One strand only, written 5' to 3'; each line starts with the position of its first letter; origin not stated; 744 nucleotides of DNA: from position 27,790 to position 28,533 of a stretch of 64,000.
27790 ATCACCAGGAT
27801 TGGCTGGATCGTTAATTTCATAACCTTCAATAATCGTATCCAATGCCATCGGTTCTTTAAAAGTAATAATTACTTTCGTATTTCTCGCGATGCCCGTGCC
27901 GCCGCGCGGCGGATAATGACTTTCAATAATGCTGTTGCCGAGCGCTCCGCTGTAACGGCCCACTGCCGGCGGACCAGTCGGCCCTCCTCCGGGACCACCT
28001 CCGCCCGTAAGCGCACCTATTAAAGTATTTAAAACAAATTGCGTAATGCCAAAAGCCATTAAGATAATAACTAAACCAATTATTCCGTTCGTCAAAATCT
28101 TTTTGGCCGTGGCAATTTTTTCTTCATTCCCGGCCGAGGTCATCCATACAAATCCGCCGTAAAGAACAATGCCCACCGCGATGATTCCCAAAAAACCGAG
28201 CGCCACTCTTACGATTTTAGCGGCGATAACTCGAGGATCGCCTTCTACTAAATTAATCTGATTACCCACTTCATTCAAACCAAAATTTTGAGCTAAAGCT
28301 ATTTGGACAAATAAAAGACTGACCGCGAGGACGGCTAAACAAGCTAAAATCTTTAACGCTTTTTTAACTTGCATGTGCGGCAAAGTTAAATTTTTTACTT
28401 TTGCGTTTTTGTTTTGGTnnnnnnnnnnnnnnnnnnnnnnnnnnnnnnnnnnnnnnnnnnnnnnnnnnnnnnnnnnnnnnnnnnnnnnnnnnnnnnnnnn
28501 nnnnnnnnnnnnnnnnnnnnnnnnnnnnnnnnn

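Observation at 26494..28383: Shared signal-peptide plus two-helix N-terminal module in two surface proteins, resembling T4SS pilin (TrbC/VirB2) topology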

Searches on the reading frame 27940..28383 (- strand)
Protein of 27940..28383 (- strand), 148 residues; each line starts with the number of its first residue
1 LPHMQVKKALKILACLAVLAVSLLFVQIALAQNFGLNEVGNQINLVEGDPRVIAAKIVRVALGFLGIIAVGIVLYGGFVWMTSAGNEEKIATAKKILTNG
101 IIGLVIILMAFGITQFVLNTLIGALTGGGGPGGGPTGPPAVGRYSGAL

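Call 7: search_protein_families(library=pfam, proteins=[window:27940-28383:-], max_evalue=1)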
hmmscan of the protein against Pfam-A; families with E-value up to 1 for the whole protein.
window:27940-28383:- (148 aa): 2 families
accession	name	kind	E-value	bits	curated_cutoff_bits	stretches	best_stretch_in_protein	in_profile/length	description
PF18895.5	T4SS_pilin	-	3.9e-09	36.9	26.6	1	53-117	8-71/71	Type IV secretion system pilin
PF05545.16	FixQ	-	0.31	11.5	29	1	58-96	6-44/49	Cbb3-type cytochrome oxidase component FixQ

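Call 15: find_homologous_proteins(query=window:28003-28374:-, max_evalue=0.001)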
Query seq(124 aa) (124 aa): 330 proteins with E <= 0.001 among 363 candidates; the best 120 are listed.
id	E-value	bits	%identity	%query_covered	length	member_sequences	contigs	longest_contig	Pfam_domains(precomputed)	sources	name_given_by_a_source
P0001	2.7e-40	155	67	95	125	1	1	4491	PF18895.6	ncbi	ncbi:MAG: pilin, partial [Patescibacteria group bacterium]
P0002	4.0e-37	145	64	95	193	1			-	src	-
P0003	7.1e-36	141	62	98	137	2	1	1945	PF18895.6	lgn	-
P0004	8.0e-33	131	67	80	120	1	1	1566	PF18895.6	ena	-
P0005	7.7e-31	125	59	90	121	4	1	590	PF18895.6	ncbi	-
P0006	2.8e-30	123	64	73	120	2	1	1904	PF18895.6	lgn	-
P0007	4.7e-30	122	64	73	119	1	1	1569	PF18895.6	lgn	-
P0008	5.5e-30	122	58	94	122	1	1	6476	PF18895.6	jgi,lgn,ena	-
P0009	6.9e-30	122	55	94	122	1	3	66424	PF18895.6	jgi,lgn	jgi:uncharacterized membrane protein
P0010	2.6e-29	120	54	98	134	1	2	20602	PF18895.6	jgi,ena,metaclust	metaclust:\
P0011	3.7e-29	119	56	89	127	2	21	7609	PF18895.6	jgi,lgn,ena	-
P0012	4.4e-28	116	59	94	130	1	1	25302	PF18895.6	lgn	-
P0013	1.1e-27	115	52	97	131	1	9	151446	PF18895.6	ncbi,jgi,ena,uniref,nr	ncbi:hypothetical protein A2316_01235 [Candidatus Falkowbacteria bacterium RIFOXYB2_FULL_38_15]|unir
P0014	1.4e-27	114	52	97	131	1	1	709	PF18895.6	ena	-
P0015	1.6e-27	114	60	87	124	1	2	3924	PF18895.6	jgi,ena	jgi:uncharacterized membrane protein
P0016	1.9e-27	114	57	94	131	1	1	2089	PF18895.6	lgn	-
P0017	2.4e-27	114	59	90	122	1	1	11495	PF18895.6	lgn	-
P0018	2.5e-27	114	58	90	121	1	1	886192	PF18895.6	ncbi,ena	-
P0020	2.9e-27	113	52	98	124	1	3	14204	PF18895.6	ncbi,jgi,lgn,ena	ncbi:MAG: pilin [Patescibacteria group bacterium]|jgi:hypothetical protein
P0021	4.1e-27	113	58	81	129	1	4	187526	PF18895.6,PF04956.19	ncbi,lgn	-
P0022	4.7e-27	113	56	77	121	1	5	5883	PF18895.6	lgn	-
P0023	6.9e-27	112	58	90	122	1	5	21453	PF18895.6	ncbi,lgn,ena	-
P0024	7.0e-27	112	58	90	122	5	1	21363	PF18895.6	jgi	-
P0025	7.0e-27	112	57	94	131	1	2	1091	PF18895.6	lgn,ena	-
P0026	7.8e-27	112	54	90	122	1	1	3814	PF18895.6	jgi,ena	-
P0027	8.1e-27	112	58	90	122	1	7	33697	PF18895.6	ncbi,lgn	-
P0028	9.8e-27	112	58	90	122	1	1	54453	PF18895.6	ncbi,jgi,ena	ncbi:MAG: hypothetical protein WC445_04625 [Patescibacteria group bacterium]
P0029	9.9e-27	112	50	99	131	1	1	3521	PF18895.6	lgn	-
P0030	1.5e-26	111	53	98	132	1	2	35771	PF18895.6,PF04956.19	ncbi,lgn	-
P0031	1.5e-26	111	51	95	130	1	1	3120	PF18895.6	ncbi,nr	ncbi:hypothetical protein HY478_01645, partial [Candidatus Uhrbacteria bacterium]|nr:hypothetical pr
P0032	1.9e-26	111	56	94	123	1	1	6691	PF18895.6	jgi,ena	-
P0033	2.4e-26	110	57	90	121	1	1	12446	PF18895.6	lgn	-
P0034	4.1e-26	110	56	90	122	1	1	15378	PF18895.6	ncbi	ncbi:MAG: hypothetical protein ABII19_03030 [Patescibacteria group bacterium]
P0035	7.8e-26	109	60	81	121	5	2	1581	PF18895.6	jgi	jgi:hypothetical protein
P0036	9.7e-26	108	49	98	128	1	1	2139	PF18895.6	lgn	-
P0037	1.1e-25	108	52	98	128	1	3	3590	PF18895.6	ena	-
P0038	1.3e-25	108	61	74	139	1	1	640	PF18895.6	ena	-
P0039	1.7e-25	108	57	75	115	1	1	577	PF18895.6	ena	-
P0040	2.3e-25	107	54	90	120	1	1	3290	PF18895.6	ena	-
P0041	3.7e-25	107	51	98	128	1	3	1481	PF18895.6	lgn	-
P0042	4.2e-25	106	58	72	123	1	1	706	PF18895.6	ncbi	-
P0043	6.2e-25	106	65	52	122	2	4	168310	PF18895.6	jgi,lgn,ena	jgi:hypothetical protein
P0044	6.2e-25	106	50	96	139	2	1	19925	PF18895.6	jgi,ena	-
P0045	7.8e-25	106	52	95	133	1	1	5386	PF18895.6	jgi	-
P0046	8.1e-25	105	50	94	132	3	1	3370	PF18895.6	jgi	-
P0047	9.5e-25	105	49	96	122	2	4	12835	PF18895.6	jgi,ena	-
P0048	1.1e-24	105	49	96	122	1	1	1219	PF18895.6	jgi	jgi:hypothetical protein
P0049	1.1e-24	105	56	73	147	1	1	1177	PF18895.6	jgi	jgi:hypothetical protein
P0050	1.3e-24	105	54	82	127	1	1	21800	PF18895.6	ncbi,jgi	jgi:uncharacterized membrane protein YidH (DUF202 family)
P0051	1.6e-24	105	53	95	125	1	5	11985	PF18895.6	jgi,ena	-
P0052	1.6e-24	105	52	98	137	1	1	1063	PF18895.6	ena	-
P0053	1.6e-24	105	51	91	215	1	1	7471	PF18895.6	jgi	jgi:hypothetical protein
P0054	1.7e-24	104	58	72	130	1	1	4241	PF18895.6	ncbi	ncbi:MAG: hypothetical protein V1692_02905 [bacterium]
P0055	1.7e-24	104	55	86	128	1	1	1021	PF18895.6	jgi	jgi:Zn-dependent protease with chaperone function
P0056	1.8e-24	104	56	74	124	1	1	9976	PF18895.6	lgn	-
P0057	2.8e-24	104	53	95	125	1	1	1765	PF18895.6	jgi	-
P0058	3.2e-24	104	51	98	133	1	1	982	PF18895.6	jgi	jgi:hypothetical protein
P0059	3.3e-24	104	48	98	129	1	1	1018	PF18895.6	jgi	-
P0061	3.8e-24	103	50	94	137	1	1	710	PF18895.6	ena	-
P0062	5.3e-24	103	63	64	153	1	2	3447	PF18895.6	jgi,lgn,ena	-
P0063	5.8e-24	103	49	95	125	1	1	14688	PF18895.6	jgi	-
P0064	6.1e-24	103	57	82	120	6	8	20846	PF18895.6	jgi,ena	-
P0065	6.2e-24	103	59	75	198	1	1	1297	PF18895.6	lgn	-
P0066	6.4e-24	103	48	97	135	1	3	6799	PF18895.6,PF04956.19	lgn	-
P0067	6.7e-24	103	58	79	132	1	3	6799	PF18895.6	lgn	-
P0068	8.4e-24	102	52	95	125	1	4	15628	PF18895.6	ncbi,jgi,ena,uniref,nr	ncbi:hypothetical protein COX68_00265 [Candidatus Falkowbacteria bacterium CG_4_10_14_0_2_um_filter_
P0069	1.0e-23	102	46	92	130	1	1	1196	PF18895.6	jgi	jgi:hypothetical protein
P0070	1.1e-23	102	63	73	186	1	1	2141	PF18895.6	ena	-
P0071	1.4e-23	102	49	98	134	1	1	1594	PF18895.6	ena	-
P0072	2.3e-23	101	56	80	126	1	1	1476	PF18895.6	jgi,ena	-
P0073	2.6e-23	101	47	72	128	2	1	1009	PF18895.6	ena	-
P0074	2.6e-23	101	57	74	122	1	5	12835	PF18895.6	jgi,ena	-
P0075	3.0e-23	100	56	77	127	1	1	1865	PF18895.6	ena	-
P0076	3.0e-23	100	52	92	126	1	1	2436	PF18895.6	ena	-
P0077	3.5e-23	100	58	79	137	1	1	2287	PF18895.6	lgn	-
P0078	4.0e-23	100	57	74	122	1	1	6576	PF18895.6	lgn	-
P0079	4.2e-23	100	54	85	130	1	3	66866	PF18895.6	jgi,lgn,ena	-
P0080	4.4e-23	100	52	92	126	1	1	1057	PF18895.6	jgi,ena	-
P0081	4.9e-23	100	56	82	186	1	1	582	PF18895.6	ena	-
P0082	5.0e-23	100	49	98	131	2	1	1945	PF18895.6,PF04956.19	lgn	-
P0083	5.2e-23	100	58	71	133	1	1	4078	PF18895.6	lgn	-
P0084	5.4e-23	100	49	93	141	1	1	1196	PF18895.6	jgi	jgi:hypothetical protein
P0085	6.3e-23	99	55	82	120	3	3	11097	PF18895.6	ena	-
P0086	7.5e-23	99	52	93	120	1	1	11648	PF18895.6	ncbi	-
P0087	8.7e-23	99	60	72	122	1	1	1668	PF18895.6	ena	-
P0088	1.2e-22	99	67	60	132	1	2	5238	PF18895.6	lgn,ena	-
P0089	1.3e-22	98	46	94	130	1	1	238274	PF18895.6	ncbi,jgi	ncbi:MAG: hypothetical protein WC817_01515 [Patescibacteria group bacterium]|jgi:phage shock protein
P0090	1.4e-22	98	51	94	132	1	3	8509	PF18895.6,PF04956.19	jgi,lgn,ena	-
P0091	1.6e-22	98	47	98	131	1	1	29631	PF18895.6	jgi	jgi:hypothetical protein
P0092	1.8e-22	98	50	95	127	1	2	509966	PF18895.6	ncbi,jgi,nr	ncbi:MAG TPA: pilin [bacterium]|nr:pilin [bacterium] HPT29779.1 pilin [bacterium]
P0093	1.9e-22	98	46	94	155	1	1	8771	PF18895.6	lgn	-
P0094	2.1e-22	98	58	77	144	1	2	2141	PF18895.6,PF01554.24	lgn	-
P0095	2.1e-22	98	48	98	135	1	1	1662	PF18895.6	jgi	jgi:hypothetical protein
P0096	2.1e-22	98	58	75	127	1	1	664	PF18895.6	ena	-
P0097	2.5e-22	97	52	98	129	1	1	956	PF18895.6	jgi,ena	-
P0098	2.6e-22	97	55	77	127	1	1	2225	PF18895.6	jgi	jgi:hypothetical protein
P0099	3.0e-22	97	63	61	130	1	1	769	PF18895.6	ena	-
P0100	3.1e-22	97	48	95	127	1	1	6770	PF18895.6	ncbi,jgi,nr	ncbi:MAG: hypothetical protein MUC28_03415 [Planctomycetes bacterium]|jgi:hypothetical protein|nr:hy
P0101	3.2e-22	97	55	71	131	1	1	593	PF18895.6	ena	-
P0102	3.2e-22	97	51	76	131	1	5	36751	PF18895.6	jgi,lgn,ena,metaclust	metaclust:\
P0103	3.5e-22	97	64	61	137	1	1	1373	PF18895.6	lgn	-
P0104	3.8e-22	97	56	73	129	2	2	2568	PF18895.6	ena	-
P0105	4.5e-22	97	52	77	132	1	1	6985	PF18895.6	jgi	jgi:hypothetical protein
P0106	5.1e-22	96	56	80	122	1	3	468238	PF18895.6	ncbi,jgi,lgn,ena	-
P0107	5.3e-22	96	60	71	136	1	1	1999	PF18895.6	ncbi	-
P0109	6.7e-22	96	63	61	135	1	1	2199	PF18895.6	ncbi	-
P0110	7.2e-22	96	54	96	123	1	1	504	PF18895.6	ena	-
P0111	8.3e-22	96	56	76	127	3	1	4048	PF18895.6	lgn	-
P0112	8.8e-22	96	63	61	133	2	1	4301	PF18895.6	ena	-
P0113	1.0e-21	96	61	61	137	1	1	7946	PF18895.6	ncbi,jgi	-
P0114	1.1e-21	95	59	75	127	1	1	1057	PF18895.6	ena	-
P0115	1.2e-21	95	52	92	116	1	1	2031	PF18895.6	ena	-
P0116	1.3e-21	95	54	76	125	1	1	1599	PF18895.6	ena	-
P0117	1.6e-21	95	52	96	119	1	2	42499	PF18895.6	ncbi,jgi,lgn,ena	ncbi:MAG: hypothetical protein WC768_02860 [Patescibacteria group bacterium]|jgi:Zn-dependent protea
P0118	1.9e-21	95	53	74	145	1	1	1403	PF18895.6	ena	-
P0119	1.9e-21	95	49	93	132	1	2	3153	PF18895.6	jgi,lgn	jgi:hypothetical protein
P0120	2.2e-21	94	52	73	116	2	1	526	PF18895.6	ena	-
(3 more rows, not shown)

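Call 24: search_solved_structures(query=A1, max_evalue=10, show_alignments=3)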
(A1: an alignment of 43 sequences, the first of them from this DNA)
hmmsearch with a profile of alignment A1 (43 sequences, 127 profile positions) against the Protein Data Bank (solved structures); distinct sequences matched with E-value up to 10: 1.
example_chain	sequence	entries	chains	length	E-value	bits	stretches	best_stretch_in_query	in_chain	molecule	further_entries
9bt4_E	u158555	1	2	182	0.35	14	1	42-95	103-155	Pyruvate:Ferredoxin Oxidoreductase, subunit gamma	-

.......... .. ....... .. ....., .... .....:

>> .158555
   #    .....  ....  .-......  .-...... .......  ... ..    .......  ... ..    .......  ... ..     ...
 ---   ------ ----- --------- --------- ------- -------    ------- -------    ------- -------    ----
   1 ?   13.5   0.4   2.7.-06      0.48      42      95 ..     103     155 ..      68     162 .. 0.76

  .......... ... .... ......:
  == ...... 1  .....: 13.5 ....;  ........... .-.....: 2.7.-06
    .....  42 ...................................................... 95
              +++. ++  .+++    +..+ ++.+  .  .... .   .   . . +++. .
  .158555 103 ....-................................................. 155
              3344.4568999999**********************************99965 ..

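Call 31: find_encoding_contigs(protein=P0018, flank=10000, max_places=2)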
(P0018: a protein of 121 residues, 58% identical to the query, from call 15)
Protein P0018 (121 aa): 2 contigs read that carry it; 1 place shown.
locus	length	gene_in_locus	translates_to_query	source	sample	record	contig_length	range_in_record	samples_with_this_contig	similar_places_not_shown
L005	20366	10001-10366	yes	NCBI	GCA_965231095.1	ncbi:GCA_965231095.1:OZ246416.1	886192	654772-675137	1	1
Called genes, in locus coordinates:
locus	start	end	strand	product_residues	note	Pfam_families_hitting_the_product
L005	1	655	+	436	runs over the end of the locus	PF04932:Wzy_C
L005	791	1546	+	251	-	-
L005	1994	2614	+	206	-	PF07690:MFS_1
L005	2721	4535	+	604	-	PF00009:GTP_EFTU, PF01926:MMR_HSR1 (weak), PF22042:EF-G_D2, PF03144:GTP_EFTU_D2, PF14492:EFG_III (weak), PF00679:EFG_C, PF21018:BipA_C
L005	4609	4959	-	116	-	PF09685:MamF_MmsF (weak)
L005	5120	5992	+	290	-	PF00483:NTP_transferase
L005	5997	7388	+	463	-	PF01547:SBP_bac_1, PF13416:SBP_bac_8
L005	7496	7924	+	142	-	PF18895:T4SS_pilin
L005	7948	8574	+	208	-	PF18895:T4SS_pilin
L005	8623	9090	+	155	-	PF18895:T4SS_pilin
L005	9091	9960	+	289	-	PF18895:T4SS_pilin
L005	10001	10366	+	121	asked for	PF18895:T4SS_pilin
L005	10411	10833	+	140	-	PF18895:T4SS_pilin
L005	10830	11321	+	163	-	PF18895:T4SS_pilin (weak)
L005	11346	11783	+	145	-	PF18895:T4SS_pilin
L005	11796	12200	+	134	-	PF18895:T4SS_pilin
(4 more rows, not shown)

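Call 32: predict_structure(alignment_id=A1)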
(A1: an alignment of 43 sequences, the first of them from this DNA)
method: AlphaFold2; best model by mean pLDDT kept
length: 124 residues; sequences in the alignment: 43
mean_pLDDT: 78.7   pTM: 0.51
mean pLDDT of the five models: 78.7, 77.5, 76.7, 72.8, 71.3
residues with pLDDT >= 90: 44; 70-90: 46; 50-70: 28; < 50: 6
segments of 3 or more residues with pLDDT < 50: 29-32
pLDDT, mean of each block of 10 residues (from residue 1): 68 77 57 50 65 86 93 93 91 94 92 83 69
secondary structure, 60 per line:
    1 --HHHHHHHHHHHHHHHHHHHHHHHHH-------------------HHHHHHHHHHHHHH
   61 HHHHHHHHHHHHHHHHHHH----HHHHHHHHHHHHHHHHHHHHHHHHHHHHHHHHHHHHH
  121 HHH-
elements in order: H3-27 H47-79 H84-123

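Call 34: fold_search(model_id=the predicted structure, library=pdb)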
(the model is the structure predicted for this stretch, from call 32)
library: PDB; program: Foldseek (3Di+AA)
matches with E <= 10: 315; with E <= 0.001: 0
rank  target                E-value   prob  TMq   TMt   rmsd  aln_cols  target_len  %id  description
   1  2ic9_A                7.2e-01  0.99  0.56  0.91   1.9        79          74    9  The Coiled-coil Domain (residues 1-93) Structure of the Sin Nombre Virus Nucleocapsid Protein (released 2007-02-27)
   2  9a72_A                7.6e-01  0.84  0.42  0.20   4.3        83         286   19  Integrative model of YFMS-CHEW by crosslinking MS and deep learning (released 2024-09-18)
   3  7p3r_A                8.1e-01  0.98  0.54  0.21   1.8        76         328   12  Helical structure of the toxin MakA from Vibrio cholera (released 2022-02-23)
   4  3lsq_A                8.1e-01  0.97  0.52  0.16   2.0        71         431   10  Trypanosoma brucei seryl-tRNA synthetase (released 2010-03-02)
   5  2ic6_A                1.0e+00  0.98  0.52  0.87   2.0        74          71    9  The Coiled-coil Domain (residues 1-75) Structure of the Sin Nombre Virus Nucleocapsid Protein (released 2007-02-27)
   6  9qgy_G                1.1e+00  0.96  0.49  0.19   2.6        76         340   13  Structure of the YbjP lipoprotein bound to the MacAB-TolC tripartite efflux pump (released 2026-03-25)
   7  4nkg_B                1.2e+00  0.97  0.40  0.74   1.4        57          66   16  Crystal structure of SspH1 LRR domain in complex PKN1 HR1b domain (released 2013-12-11)
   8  6cnn_A                1.2e+00  0.90  0.58  0.21  11.2       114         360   10  Cryo-EM structure of the human SK4/calmodulin channel complex in the Ca2+ bound state I (released 2018-05-02)
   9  6ixg_B                1.3e+00  0.28  0.26  0.18   5.6        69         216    6  Crystal structure of native apo SH3BP5 (P41) (released 2019-03-20)
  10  4fi5                  1.5e+00  0.95  0.50  0.86   1.9        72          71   15  Crystal structure of the N-terminal domain of Hantaan virus strain 76-118 nucleoprotein (released 2012-06-20)
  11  9x1w                  1.5e+00  0.92  0.55  0.75   2.9        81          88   14  Crystal structure of de novo designed complement C9 mini-inhibitor form 1 (released 2026-02-18)
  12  4afl_C                1.6e+00  0.94  0.55  0.66   1.5        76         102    8  The crystal structure of the ING4 dimerization domain reveals the functional organization of the ING family of chromat (released 2012-02-22)
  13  1l6t_MODEL_1_A        1.6e+00  0.41  0.36  0.49   3.9        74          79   16  STRUCTURE OF ALA24/ASP61 TO ASP24/ASN61 SUBSTITUTED SUBUNIT C OF ESCHERICHIA COLI ATP SYNTHASE (released 2002-07-24)
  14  4nkg_D                1.7e+00  0.92  0.43  0.79   1.6        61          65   18  Crystal structure of SspH1 LRR domain in complex PKN1 HR1b domain (released 2013-12-11)
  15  5da9_A                1.7e+00  0.91  0.53  0.16   2.1        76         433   10  ATP-gamma-S bound Rad50 from Chaetomium thermophilum in complex with the Rad50-binding domain of Mre11 (released 2016-03-02)
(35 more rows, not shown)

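Call 36: search_protein_families(library=pfam, alignment_id=A1, max_evalue=0.1)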
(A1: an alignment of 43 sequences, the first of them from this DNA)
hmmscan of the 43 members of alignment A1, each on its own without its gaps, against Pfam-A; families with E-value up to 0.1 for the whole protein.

A. member 1, seq(124 aa): 1 family
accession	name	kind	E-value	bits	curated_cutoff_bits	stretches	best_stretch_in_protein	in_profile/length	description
PF18895.5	T4SS_pilin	-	2.5e-09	37.5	26.6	1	50-114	8-71/71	Type IV secretion system pilin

B. families by the number of members that match (of 43 scanned): 34 families (the first 25 are shown)
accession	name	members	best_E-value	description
PF18895.5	T4SS_pilin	43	1.3e-14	Type IV secretion system pilin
PF04956.18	TrbC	25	3.6e-07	TrbC/VIRB2 pilin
PF05987.18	DUF898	20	3.2e-05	Bacterial protein of unknown function (DUF898)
PF04746.17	DUF575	15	0.0018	Protein of unknown function (DUF575)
PF10320.15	7TM_GPCR_Srsx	8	0.0068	Serpentine type 7TM GPCR chemoreceptor Srsx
PF14967.11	FAM70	4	0.0075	FAM70 protein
PF02322.20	Cyt_bd_oxida_II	3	0.0021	Cytochrome bd terminal oxidase subunit II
PF07885.22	Ion_trans_2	3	0.023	Ion channel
PF13346.12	ABC2_membrane_5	3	0.051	ABC-2 family transporter protein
PF09534.15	Trp_oprn_chp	3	0.085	Tryptophan-associated transmembrane protein (Trp_oprn_chp)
PF20535.3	DUF6750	2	0.0013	Family of unknown function (DUF6750)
PF05545.16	FixQ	2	0.0016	Cbb3-type cytochrome oxidase component FixQ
PF19607.4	DUF6112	2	0.0058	Family of unknown function (DUF6112)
PF05858.17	BIV_Env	2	0.0088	Bovine immunodeficiency virus surface protein (SU)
PF14093.11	DUF4271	2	0.016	Domain of unknown function (DUF4271)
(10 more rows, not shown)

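Call 62: search_protein_families(library=ncbifam, proteins=[P0018, P0020], max_evalue=0.01)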
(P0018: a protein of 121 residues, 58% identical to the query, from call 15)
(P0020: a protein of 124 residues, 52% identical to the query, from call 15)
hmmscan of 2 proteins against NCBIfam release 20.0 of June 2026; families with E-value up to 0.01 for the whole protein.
P0018 (121 aa): 1 family
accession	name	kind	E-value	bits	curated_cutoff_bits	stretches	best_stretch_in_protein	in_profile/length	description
NF045849.1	ICE_MMCAP2_0565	equivalog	2.5e-09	36.7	40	1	51-114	16-79/80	Mbov_0395 family pilin-like conjugal transfer protein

P0020 (124 aa): 1 family
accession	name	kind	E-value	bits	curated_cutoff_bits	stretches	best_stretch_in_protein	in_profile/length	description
NF045849.1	ICE_MMCAP2_0565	equivalog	1.1e-10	41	40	1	50-116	12-78/80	Mbov_0395 family pilin-like conjugal transfer protein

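Call 67: find_encoding_contigs(protein=P0028, flank=10000, max_places=2)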
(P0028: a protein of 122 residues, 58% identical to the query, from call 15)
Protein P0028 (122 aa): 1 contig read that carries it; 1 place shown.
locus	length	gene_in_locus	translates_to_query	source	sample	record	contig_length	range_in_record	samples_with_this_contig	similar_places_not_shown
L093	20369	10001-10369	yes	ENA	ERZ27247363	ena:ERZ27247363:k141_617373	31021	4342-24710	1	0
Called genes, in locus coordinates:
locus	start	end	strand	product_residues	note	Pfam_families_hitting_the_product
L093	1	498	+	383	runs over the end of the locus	PF13439:Glyco_transf_4, PF00534:Glycos_transf_1, PF13692:Glyco_trans_1_4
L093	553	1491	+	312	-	PF01073:3Beta_HSD, PF01370:Epimerase, PF02719:Polysacc_synt_2 (faint), PF04321:RmlD_sub_bind (weak), PF07993:NAD_binding_4 (faint), PF16363:GDP_Man_Dehyd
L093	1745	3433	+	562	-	PF00009:GTP_EFTU, PF01926:MMR_HSR1 (weak), PF22042:EF-G_D2, PF03144:GTP_EFTU_D2, PF14492:EFG_III (weak), PF00679:EFG_C, PF21018:BipA_C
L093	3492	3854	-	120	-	PF09685:MamF_MmsF (weak)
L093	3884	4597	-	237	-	-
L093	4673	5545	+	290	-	PF00483:NTP_transferase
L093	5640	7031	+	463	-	PF01547:SBP_bac_1, PF13416:SBP_bac_8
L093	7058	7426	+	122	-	PF05635:23S_rRNA_IVP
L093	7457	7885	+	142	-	PF18895:T4SS_pilin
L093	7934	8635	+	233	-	PF18895:T4SS_pilin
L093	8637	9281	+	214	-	PF18895:T4SS_pilin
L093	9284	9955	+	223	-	PF18895:T4SS_pilin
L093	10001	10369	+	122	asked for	PF18895:T4SS_pilin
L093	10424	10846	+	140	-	PF18895:T4SS_pilin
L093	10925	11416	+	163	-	PF18895:T4SS_pilin (weak)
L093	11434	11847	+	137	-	PF18895:T4SS_pilin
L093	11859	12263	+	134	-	PF18895:T4SS_pilin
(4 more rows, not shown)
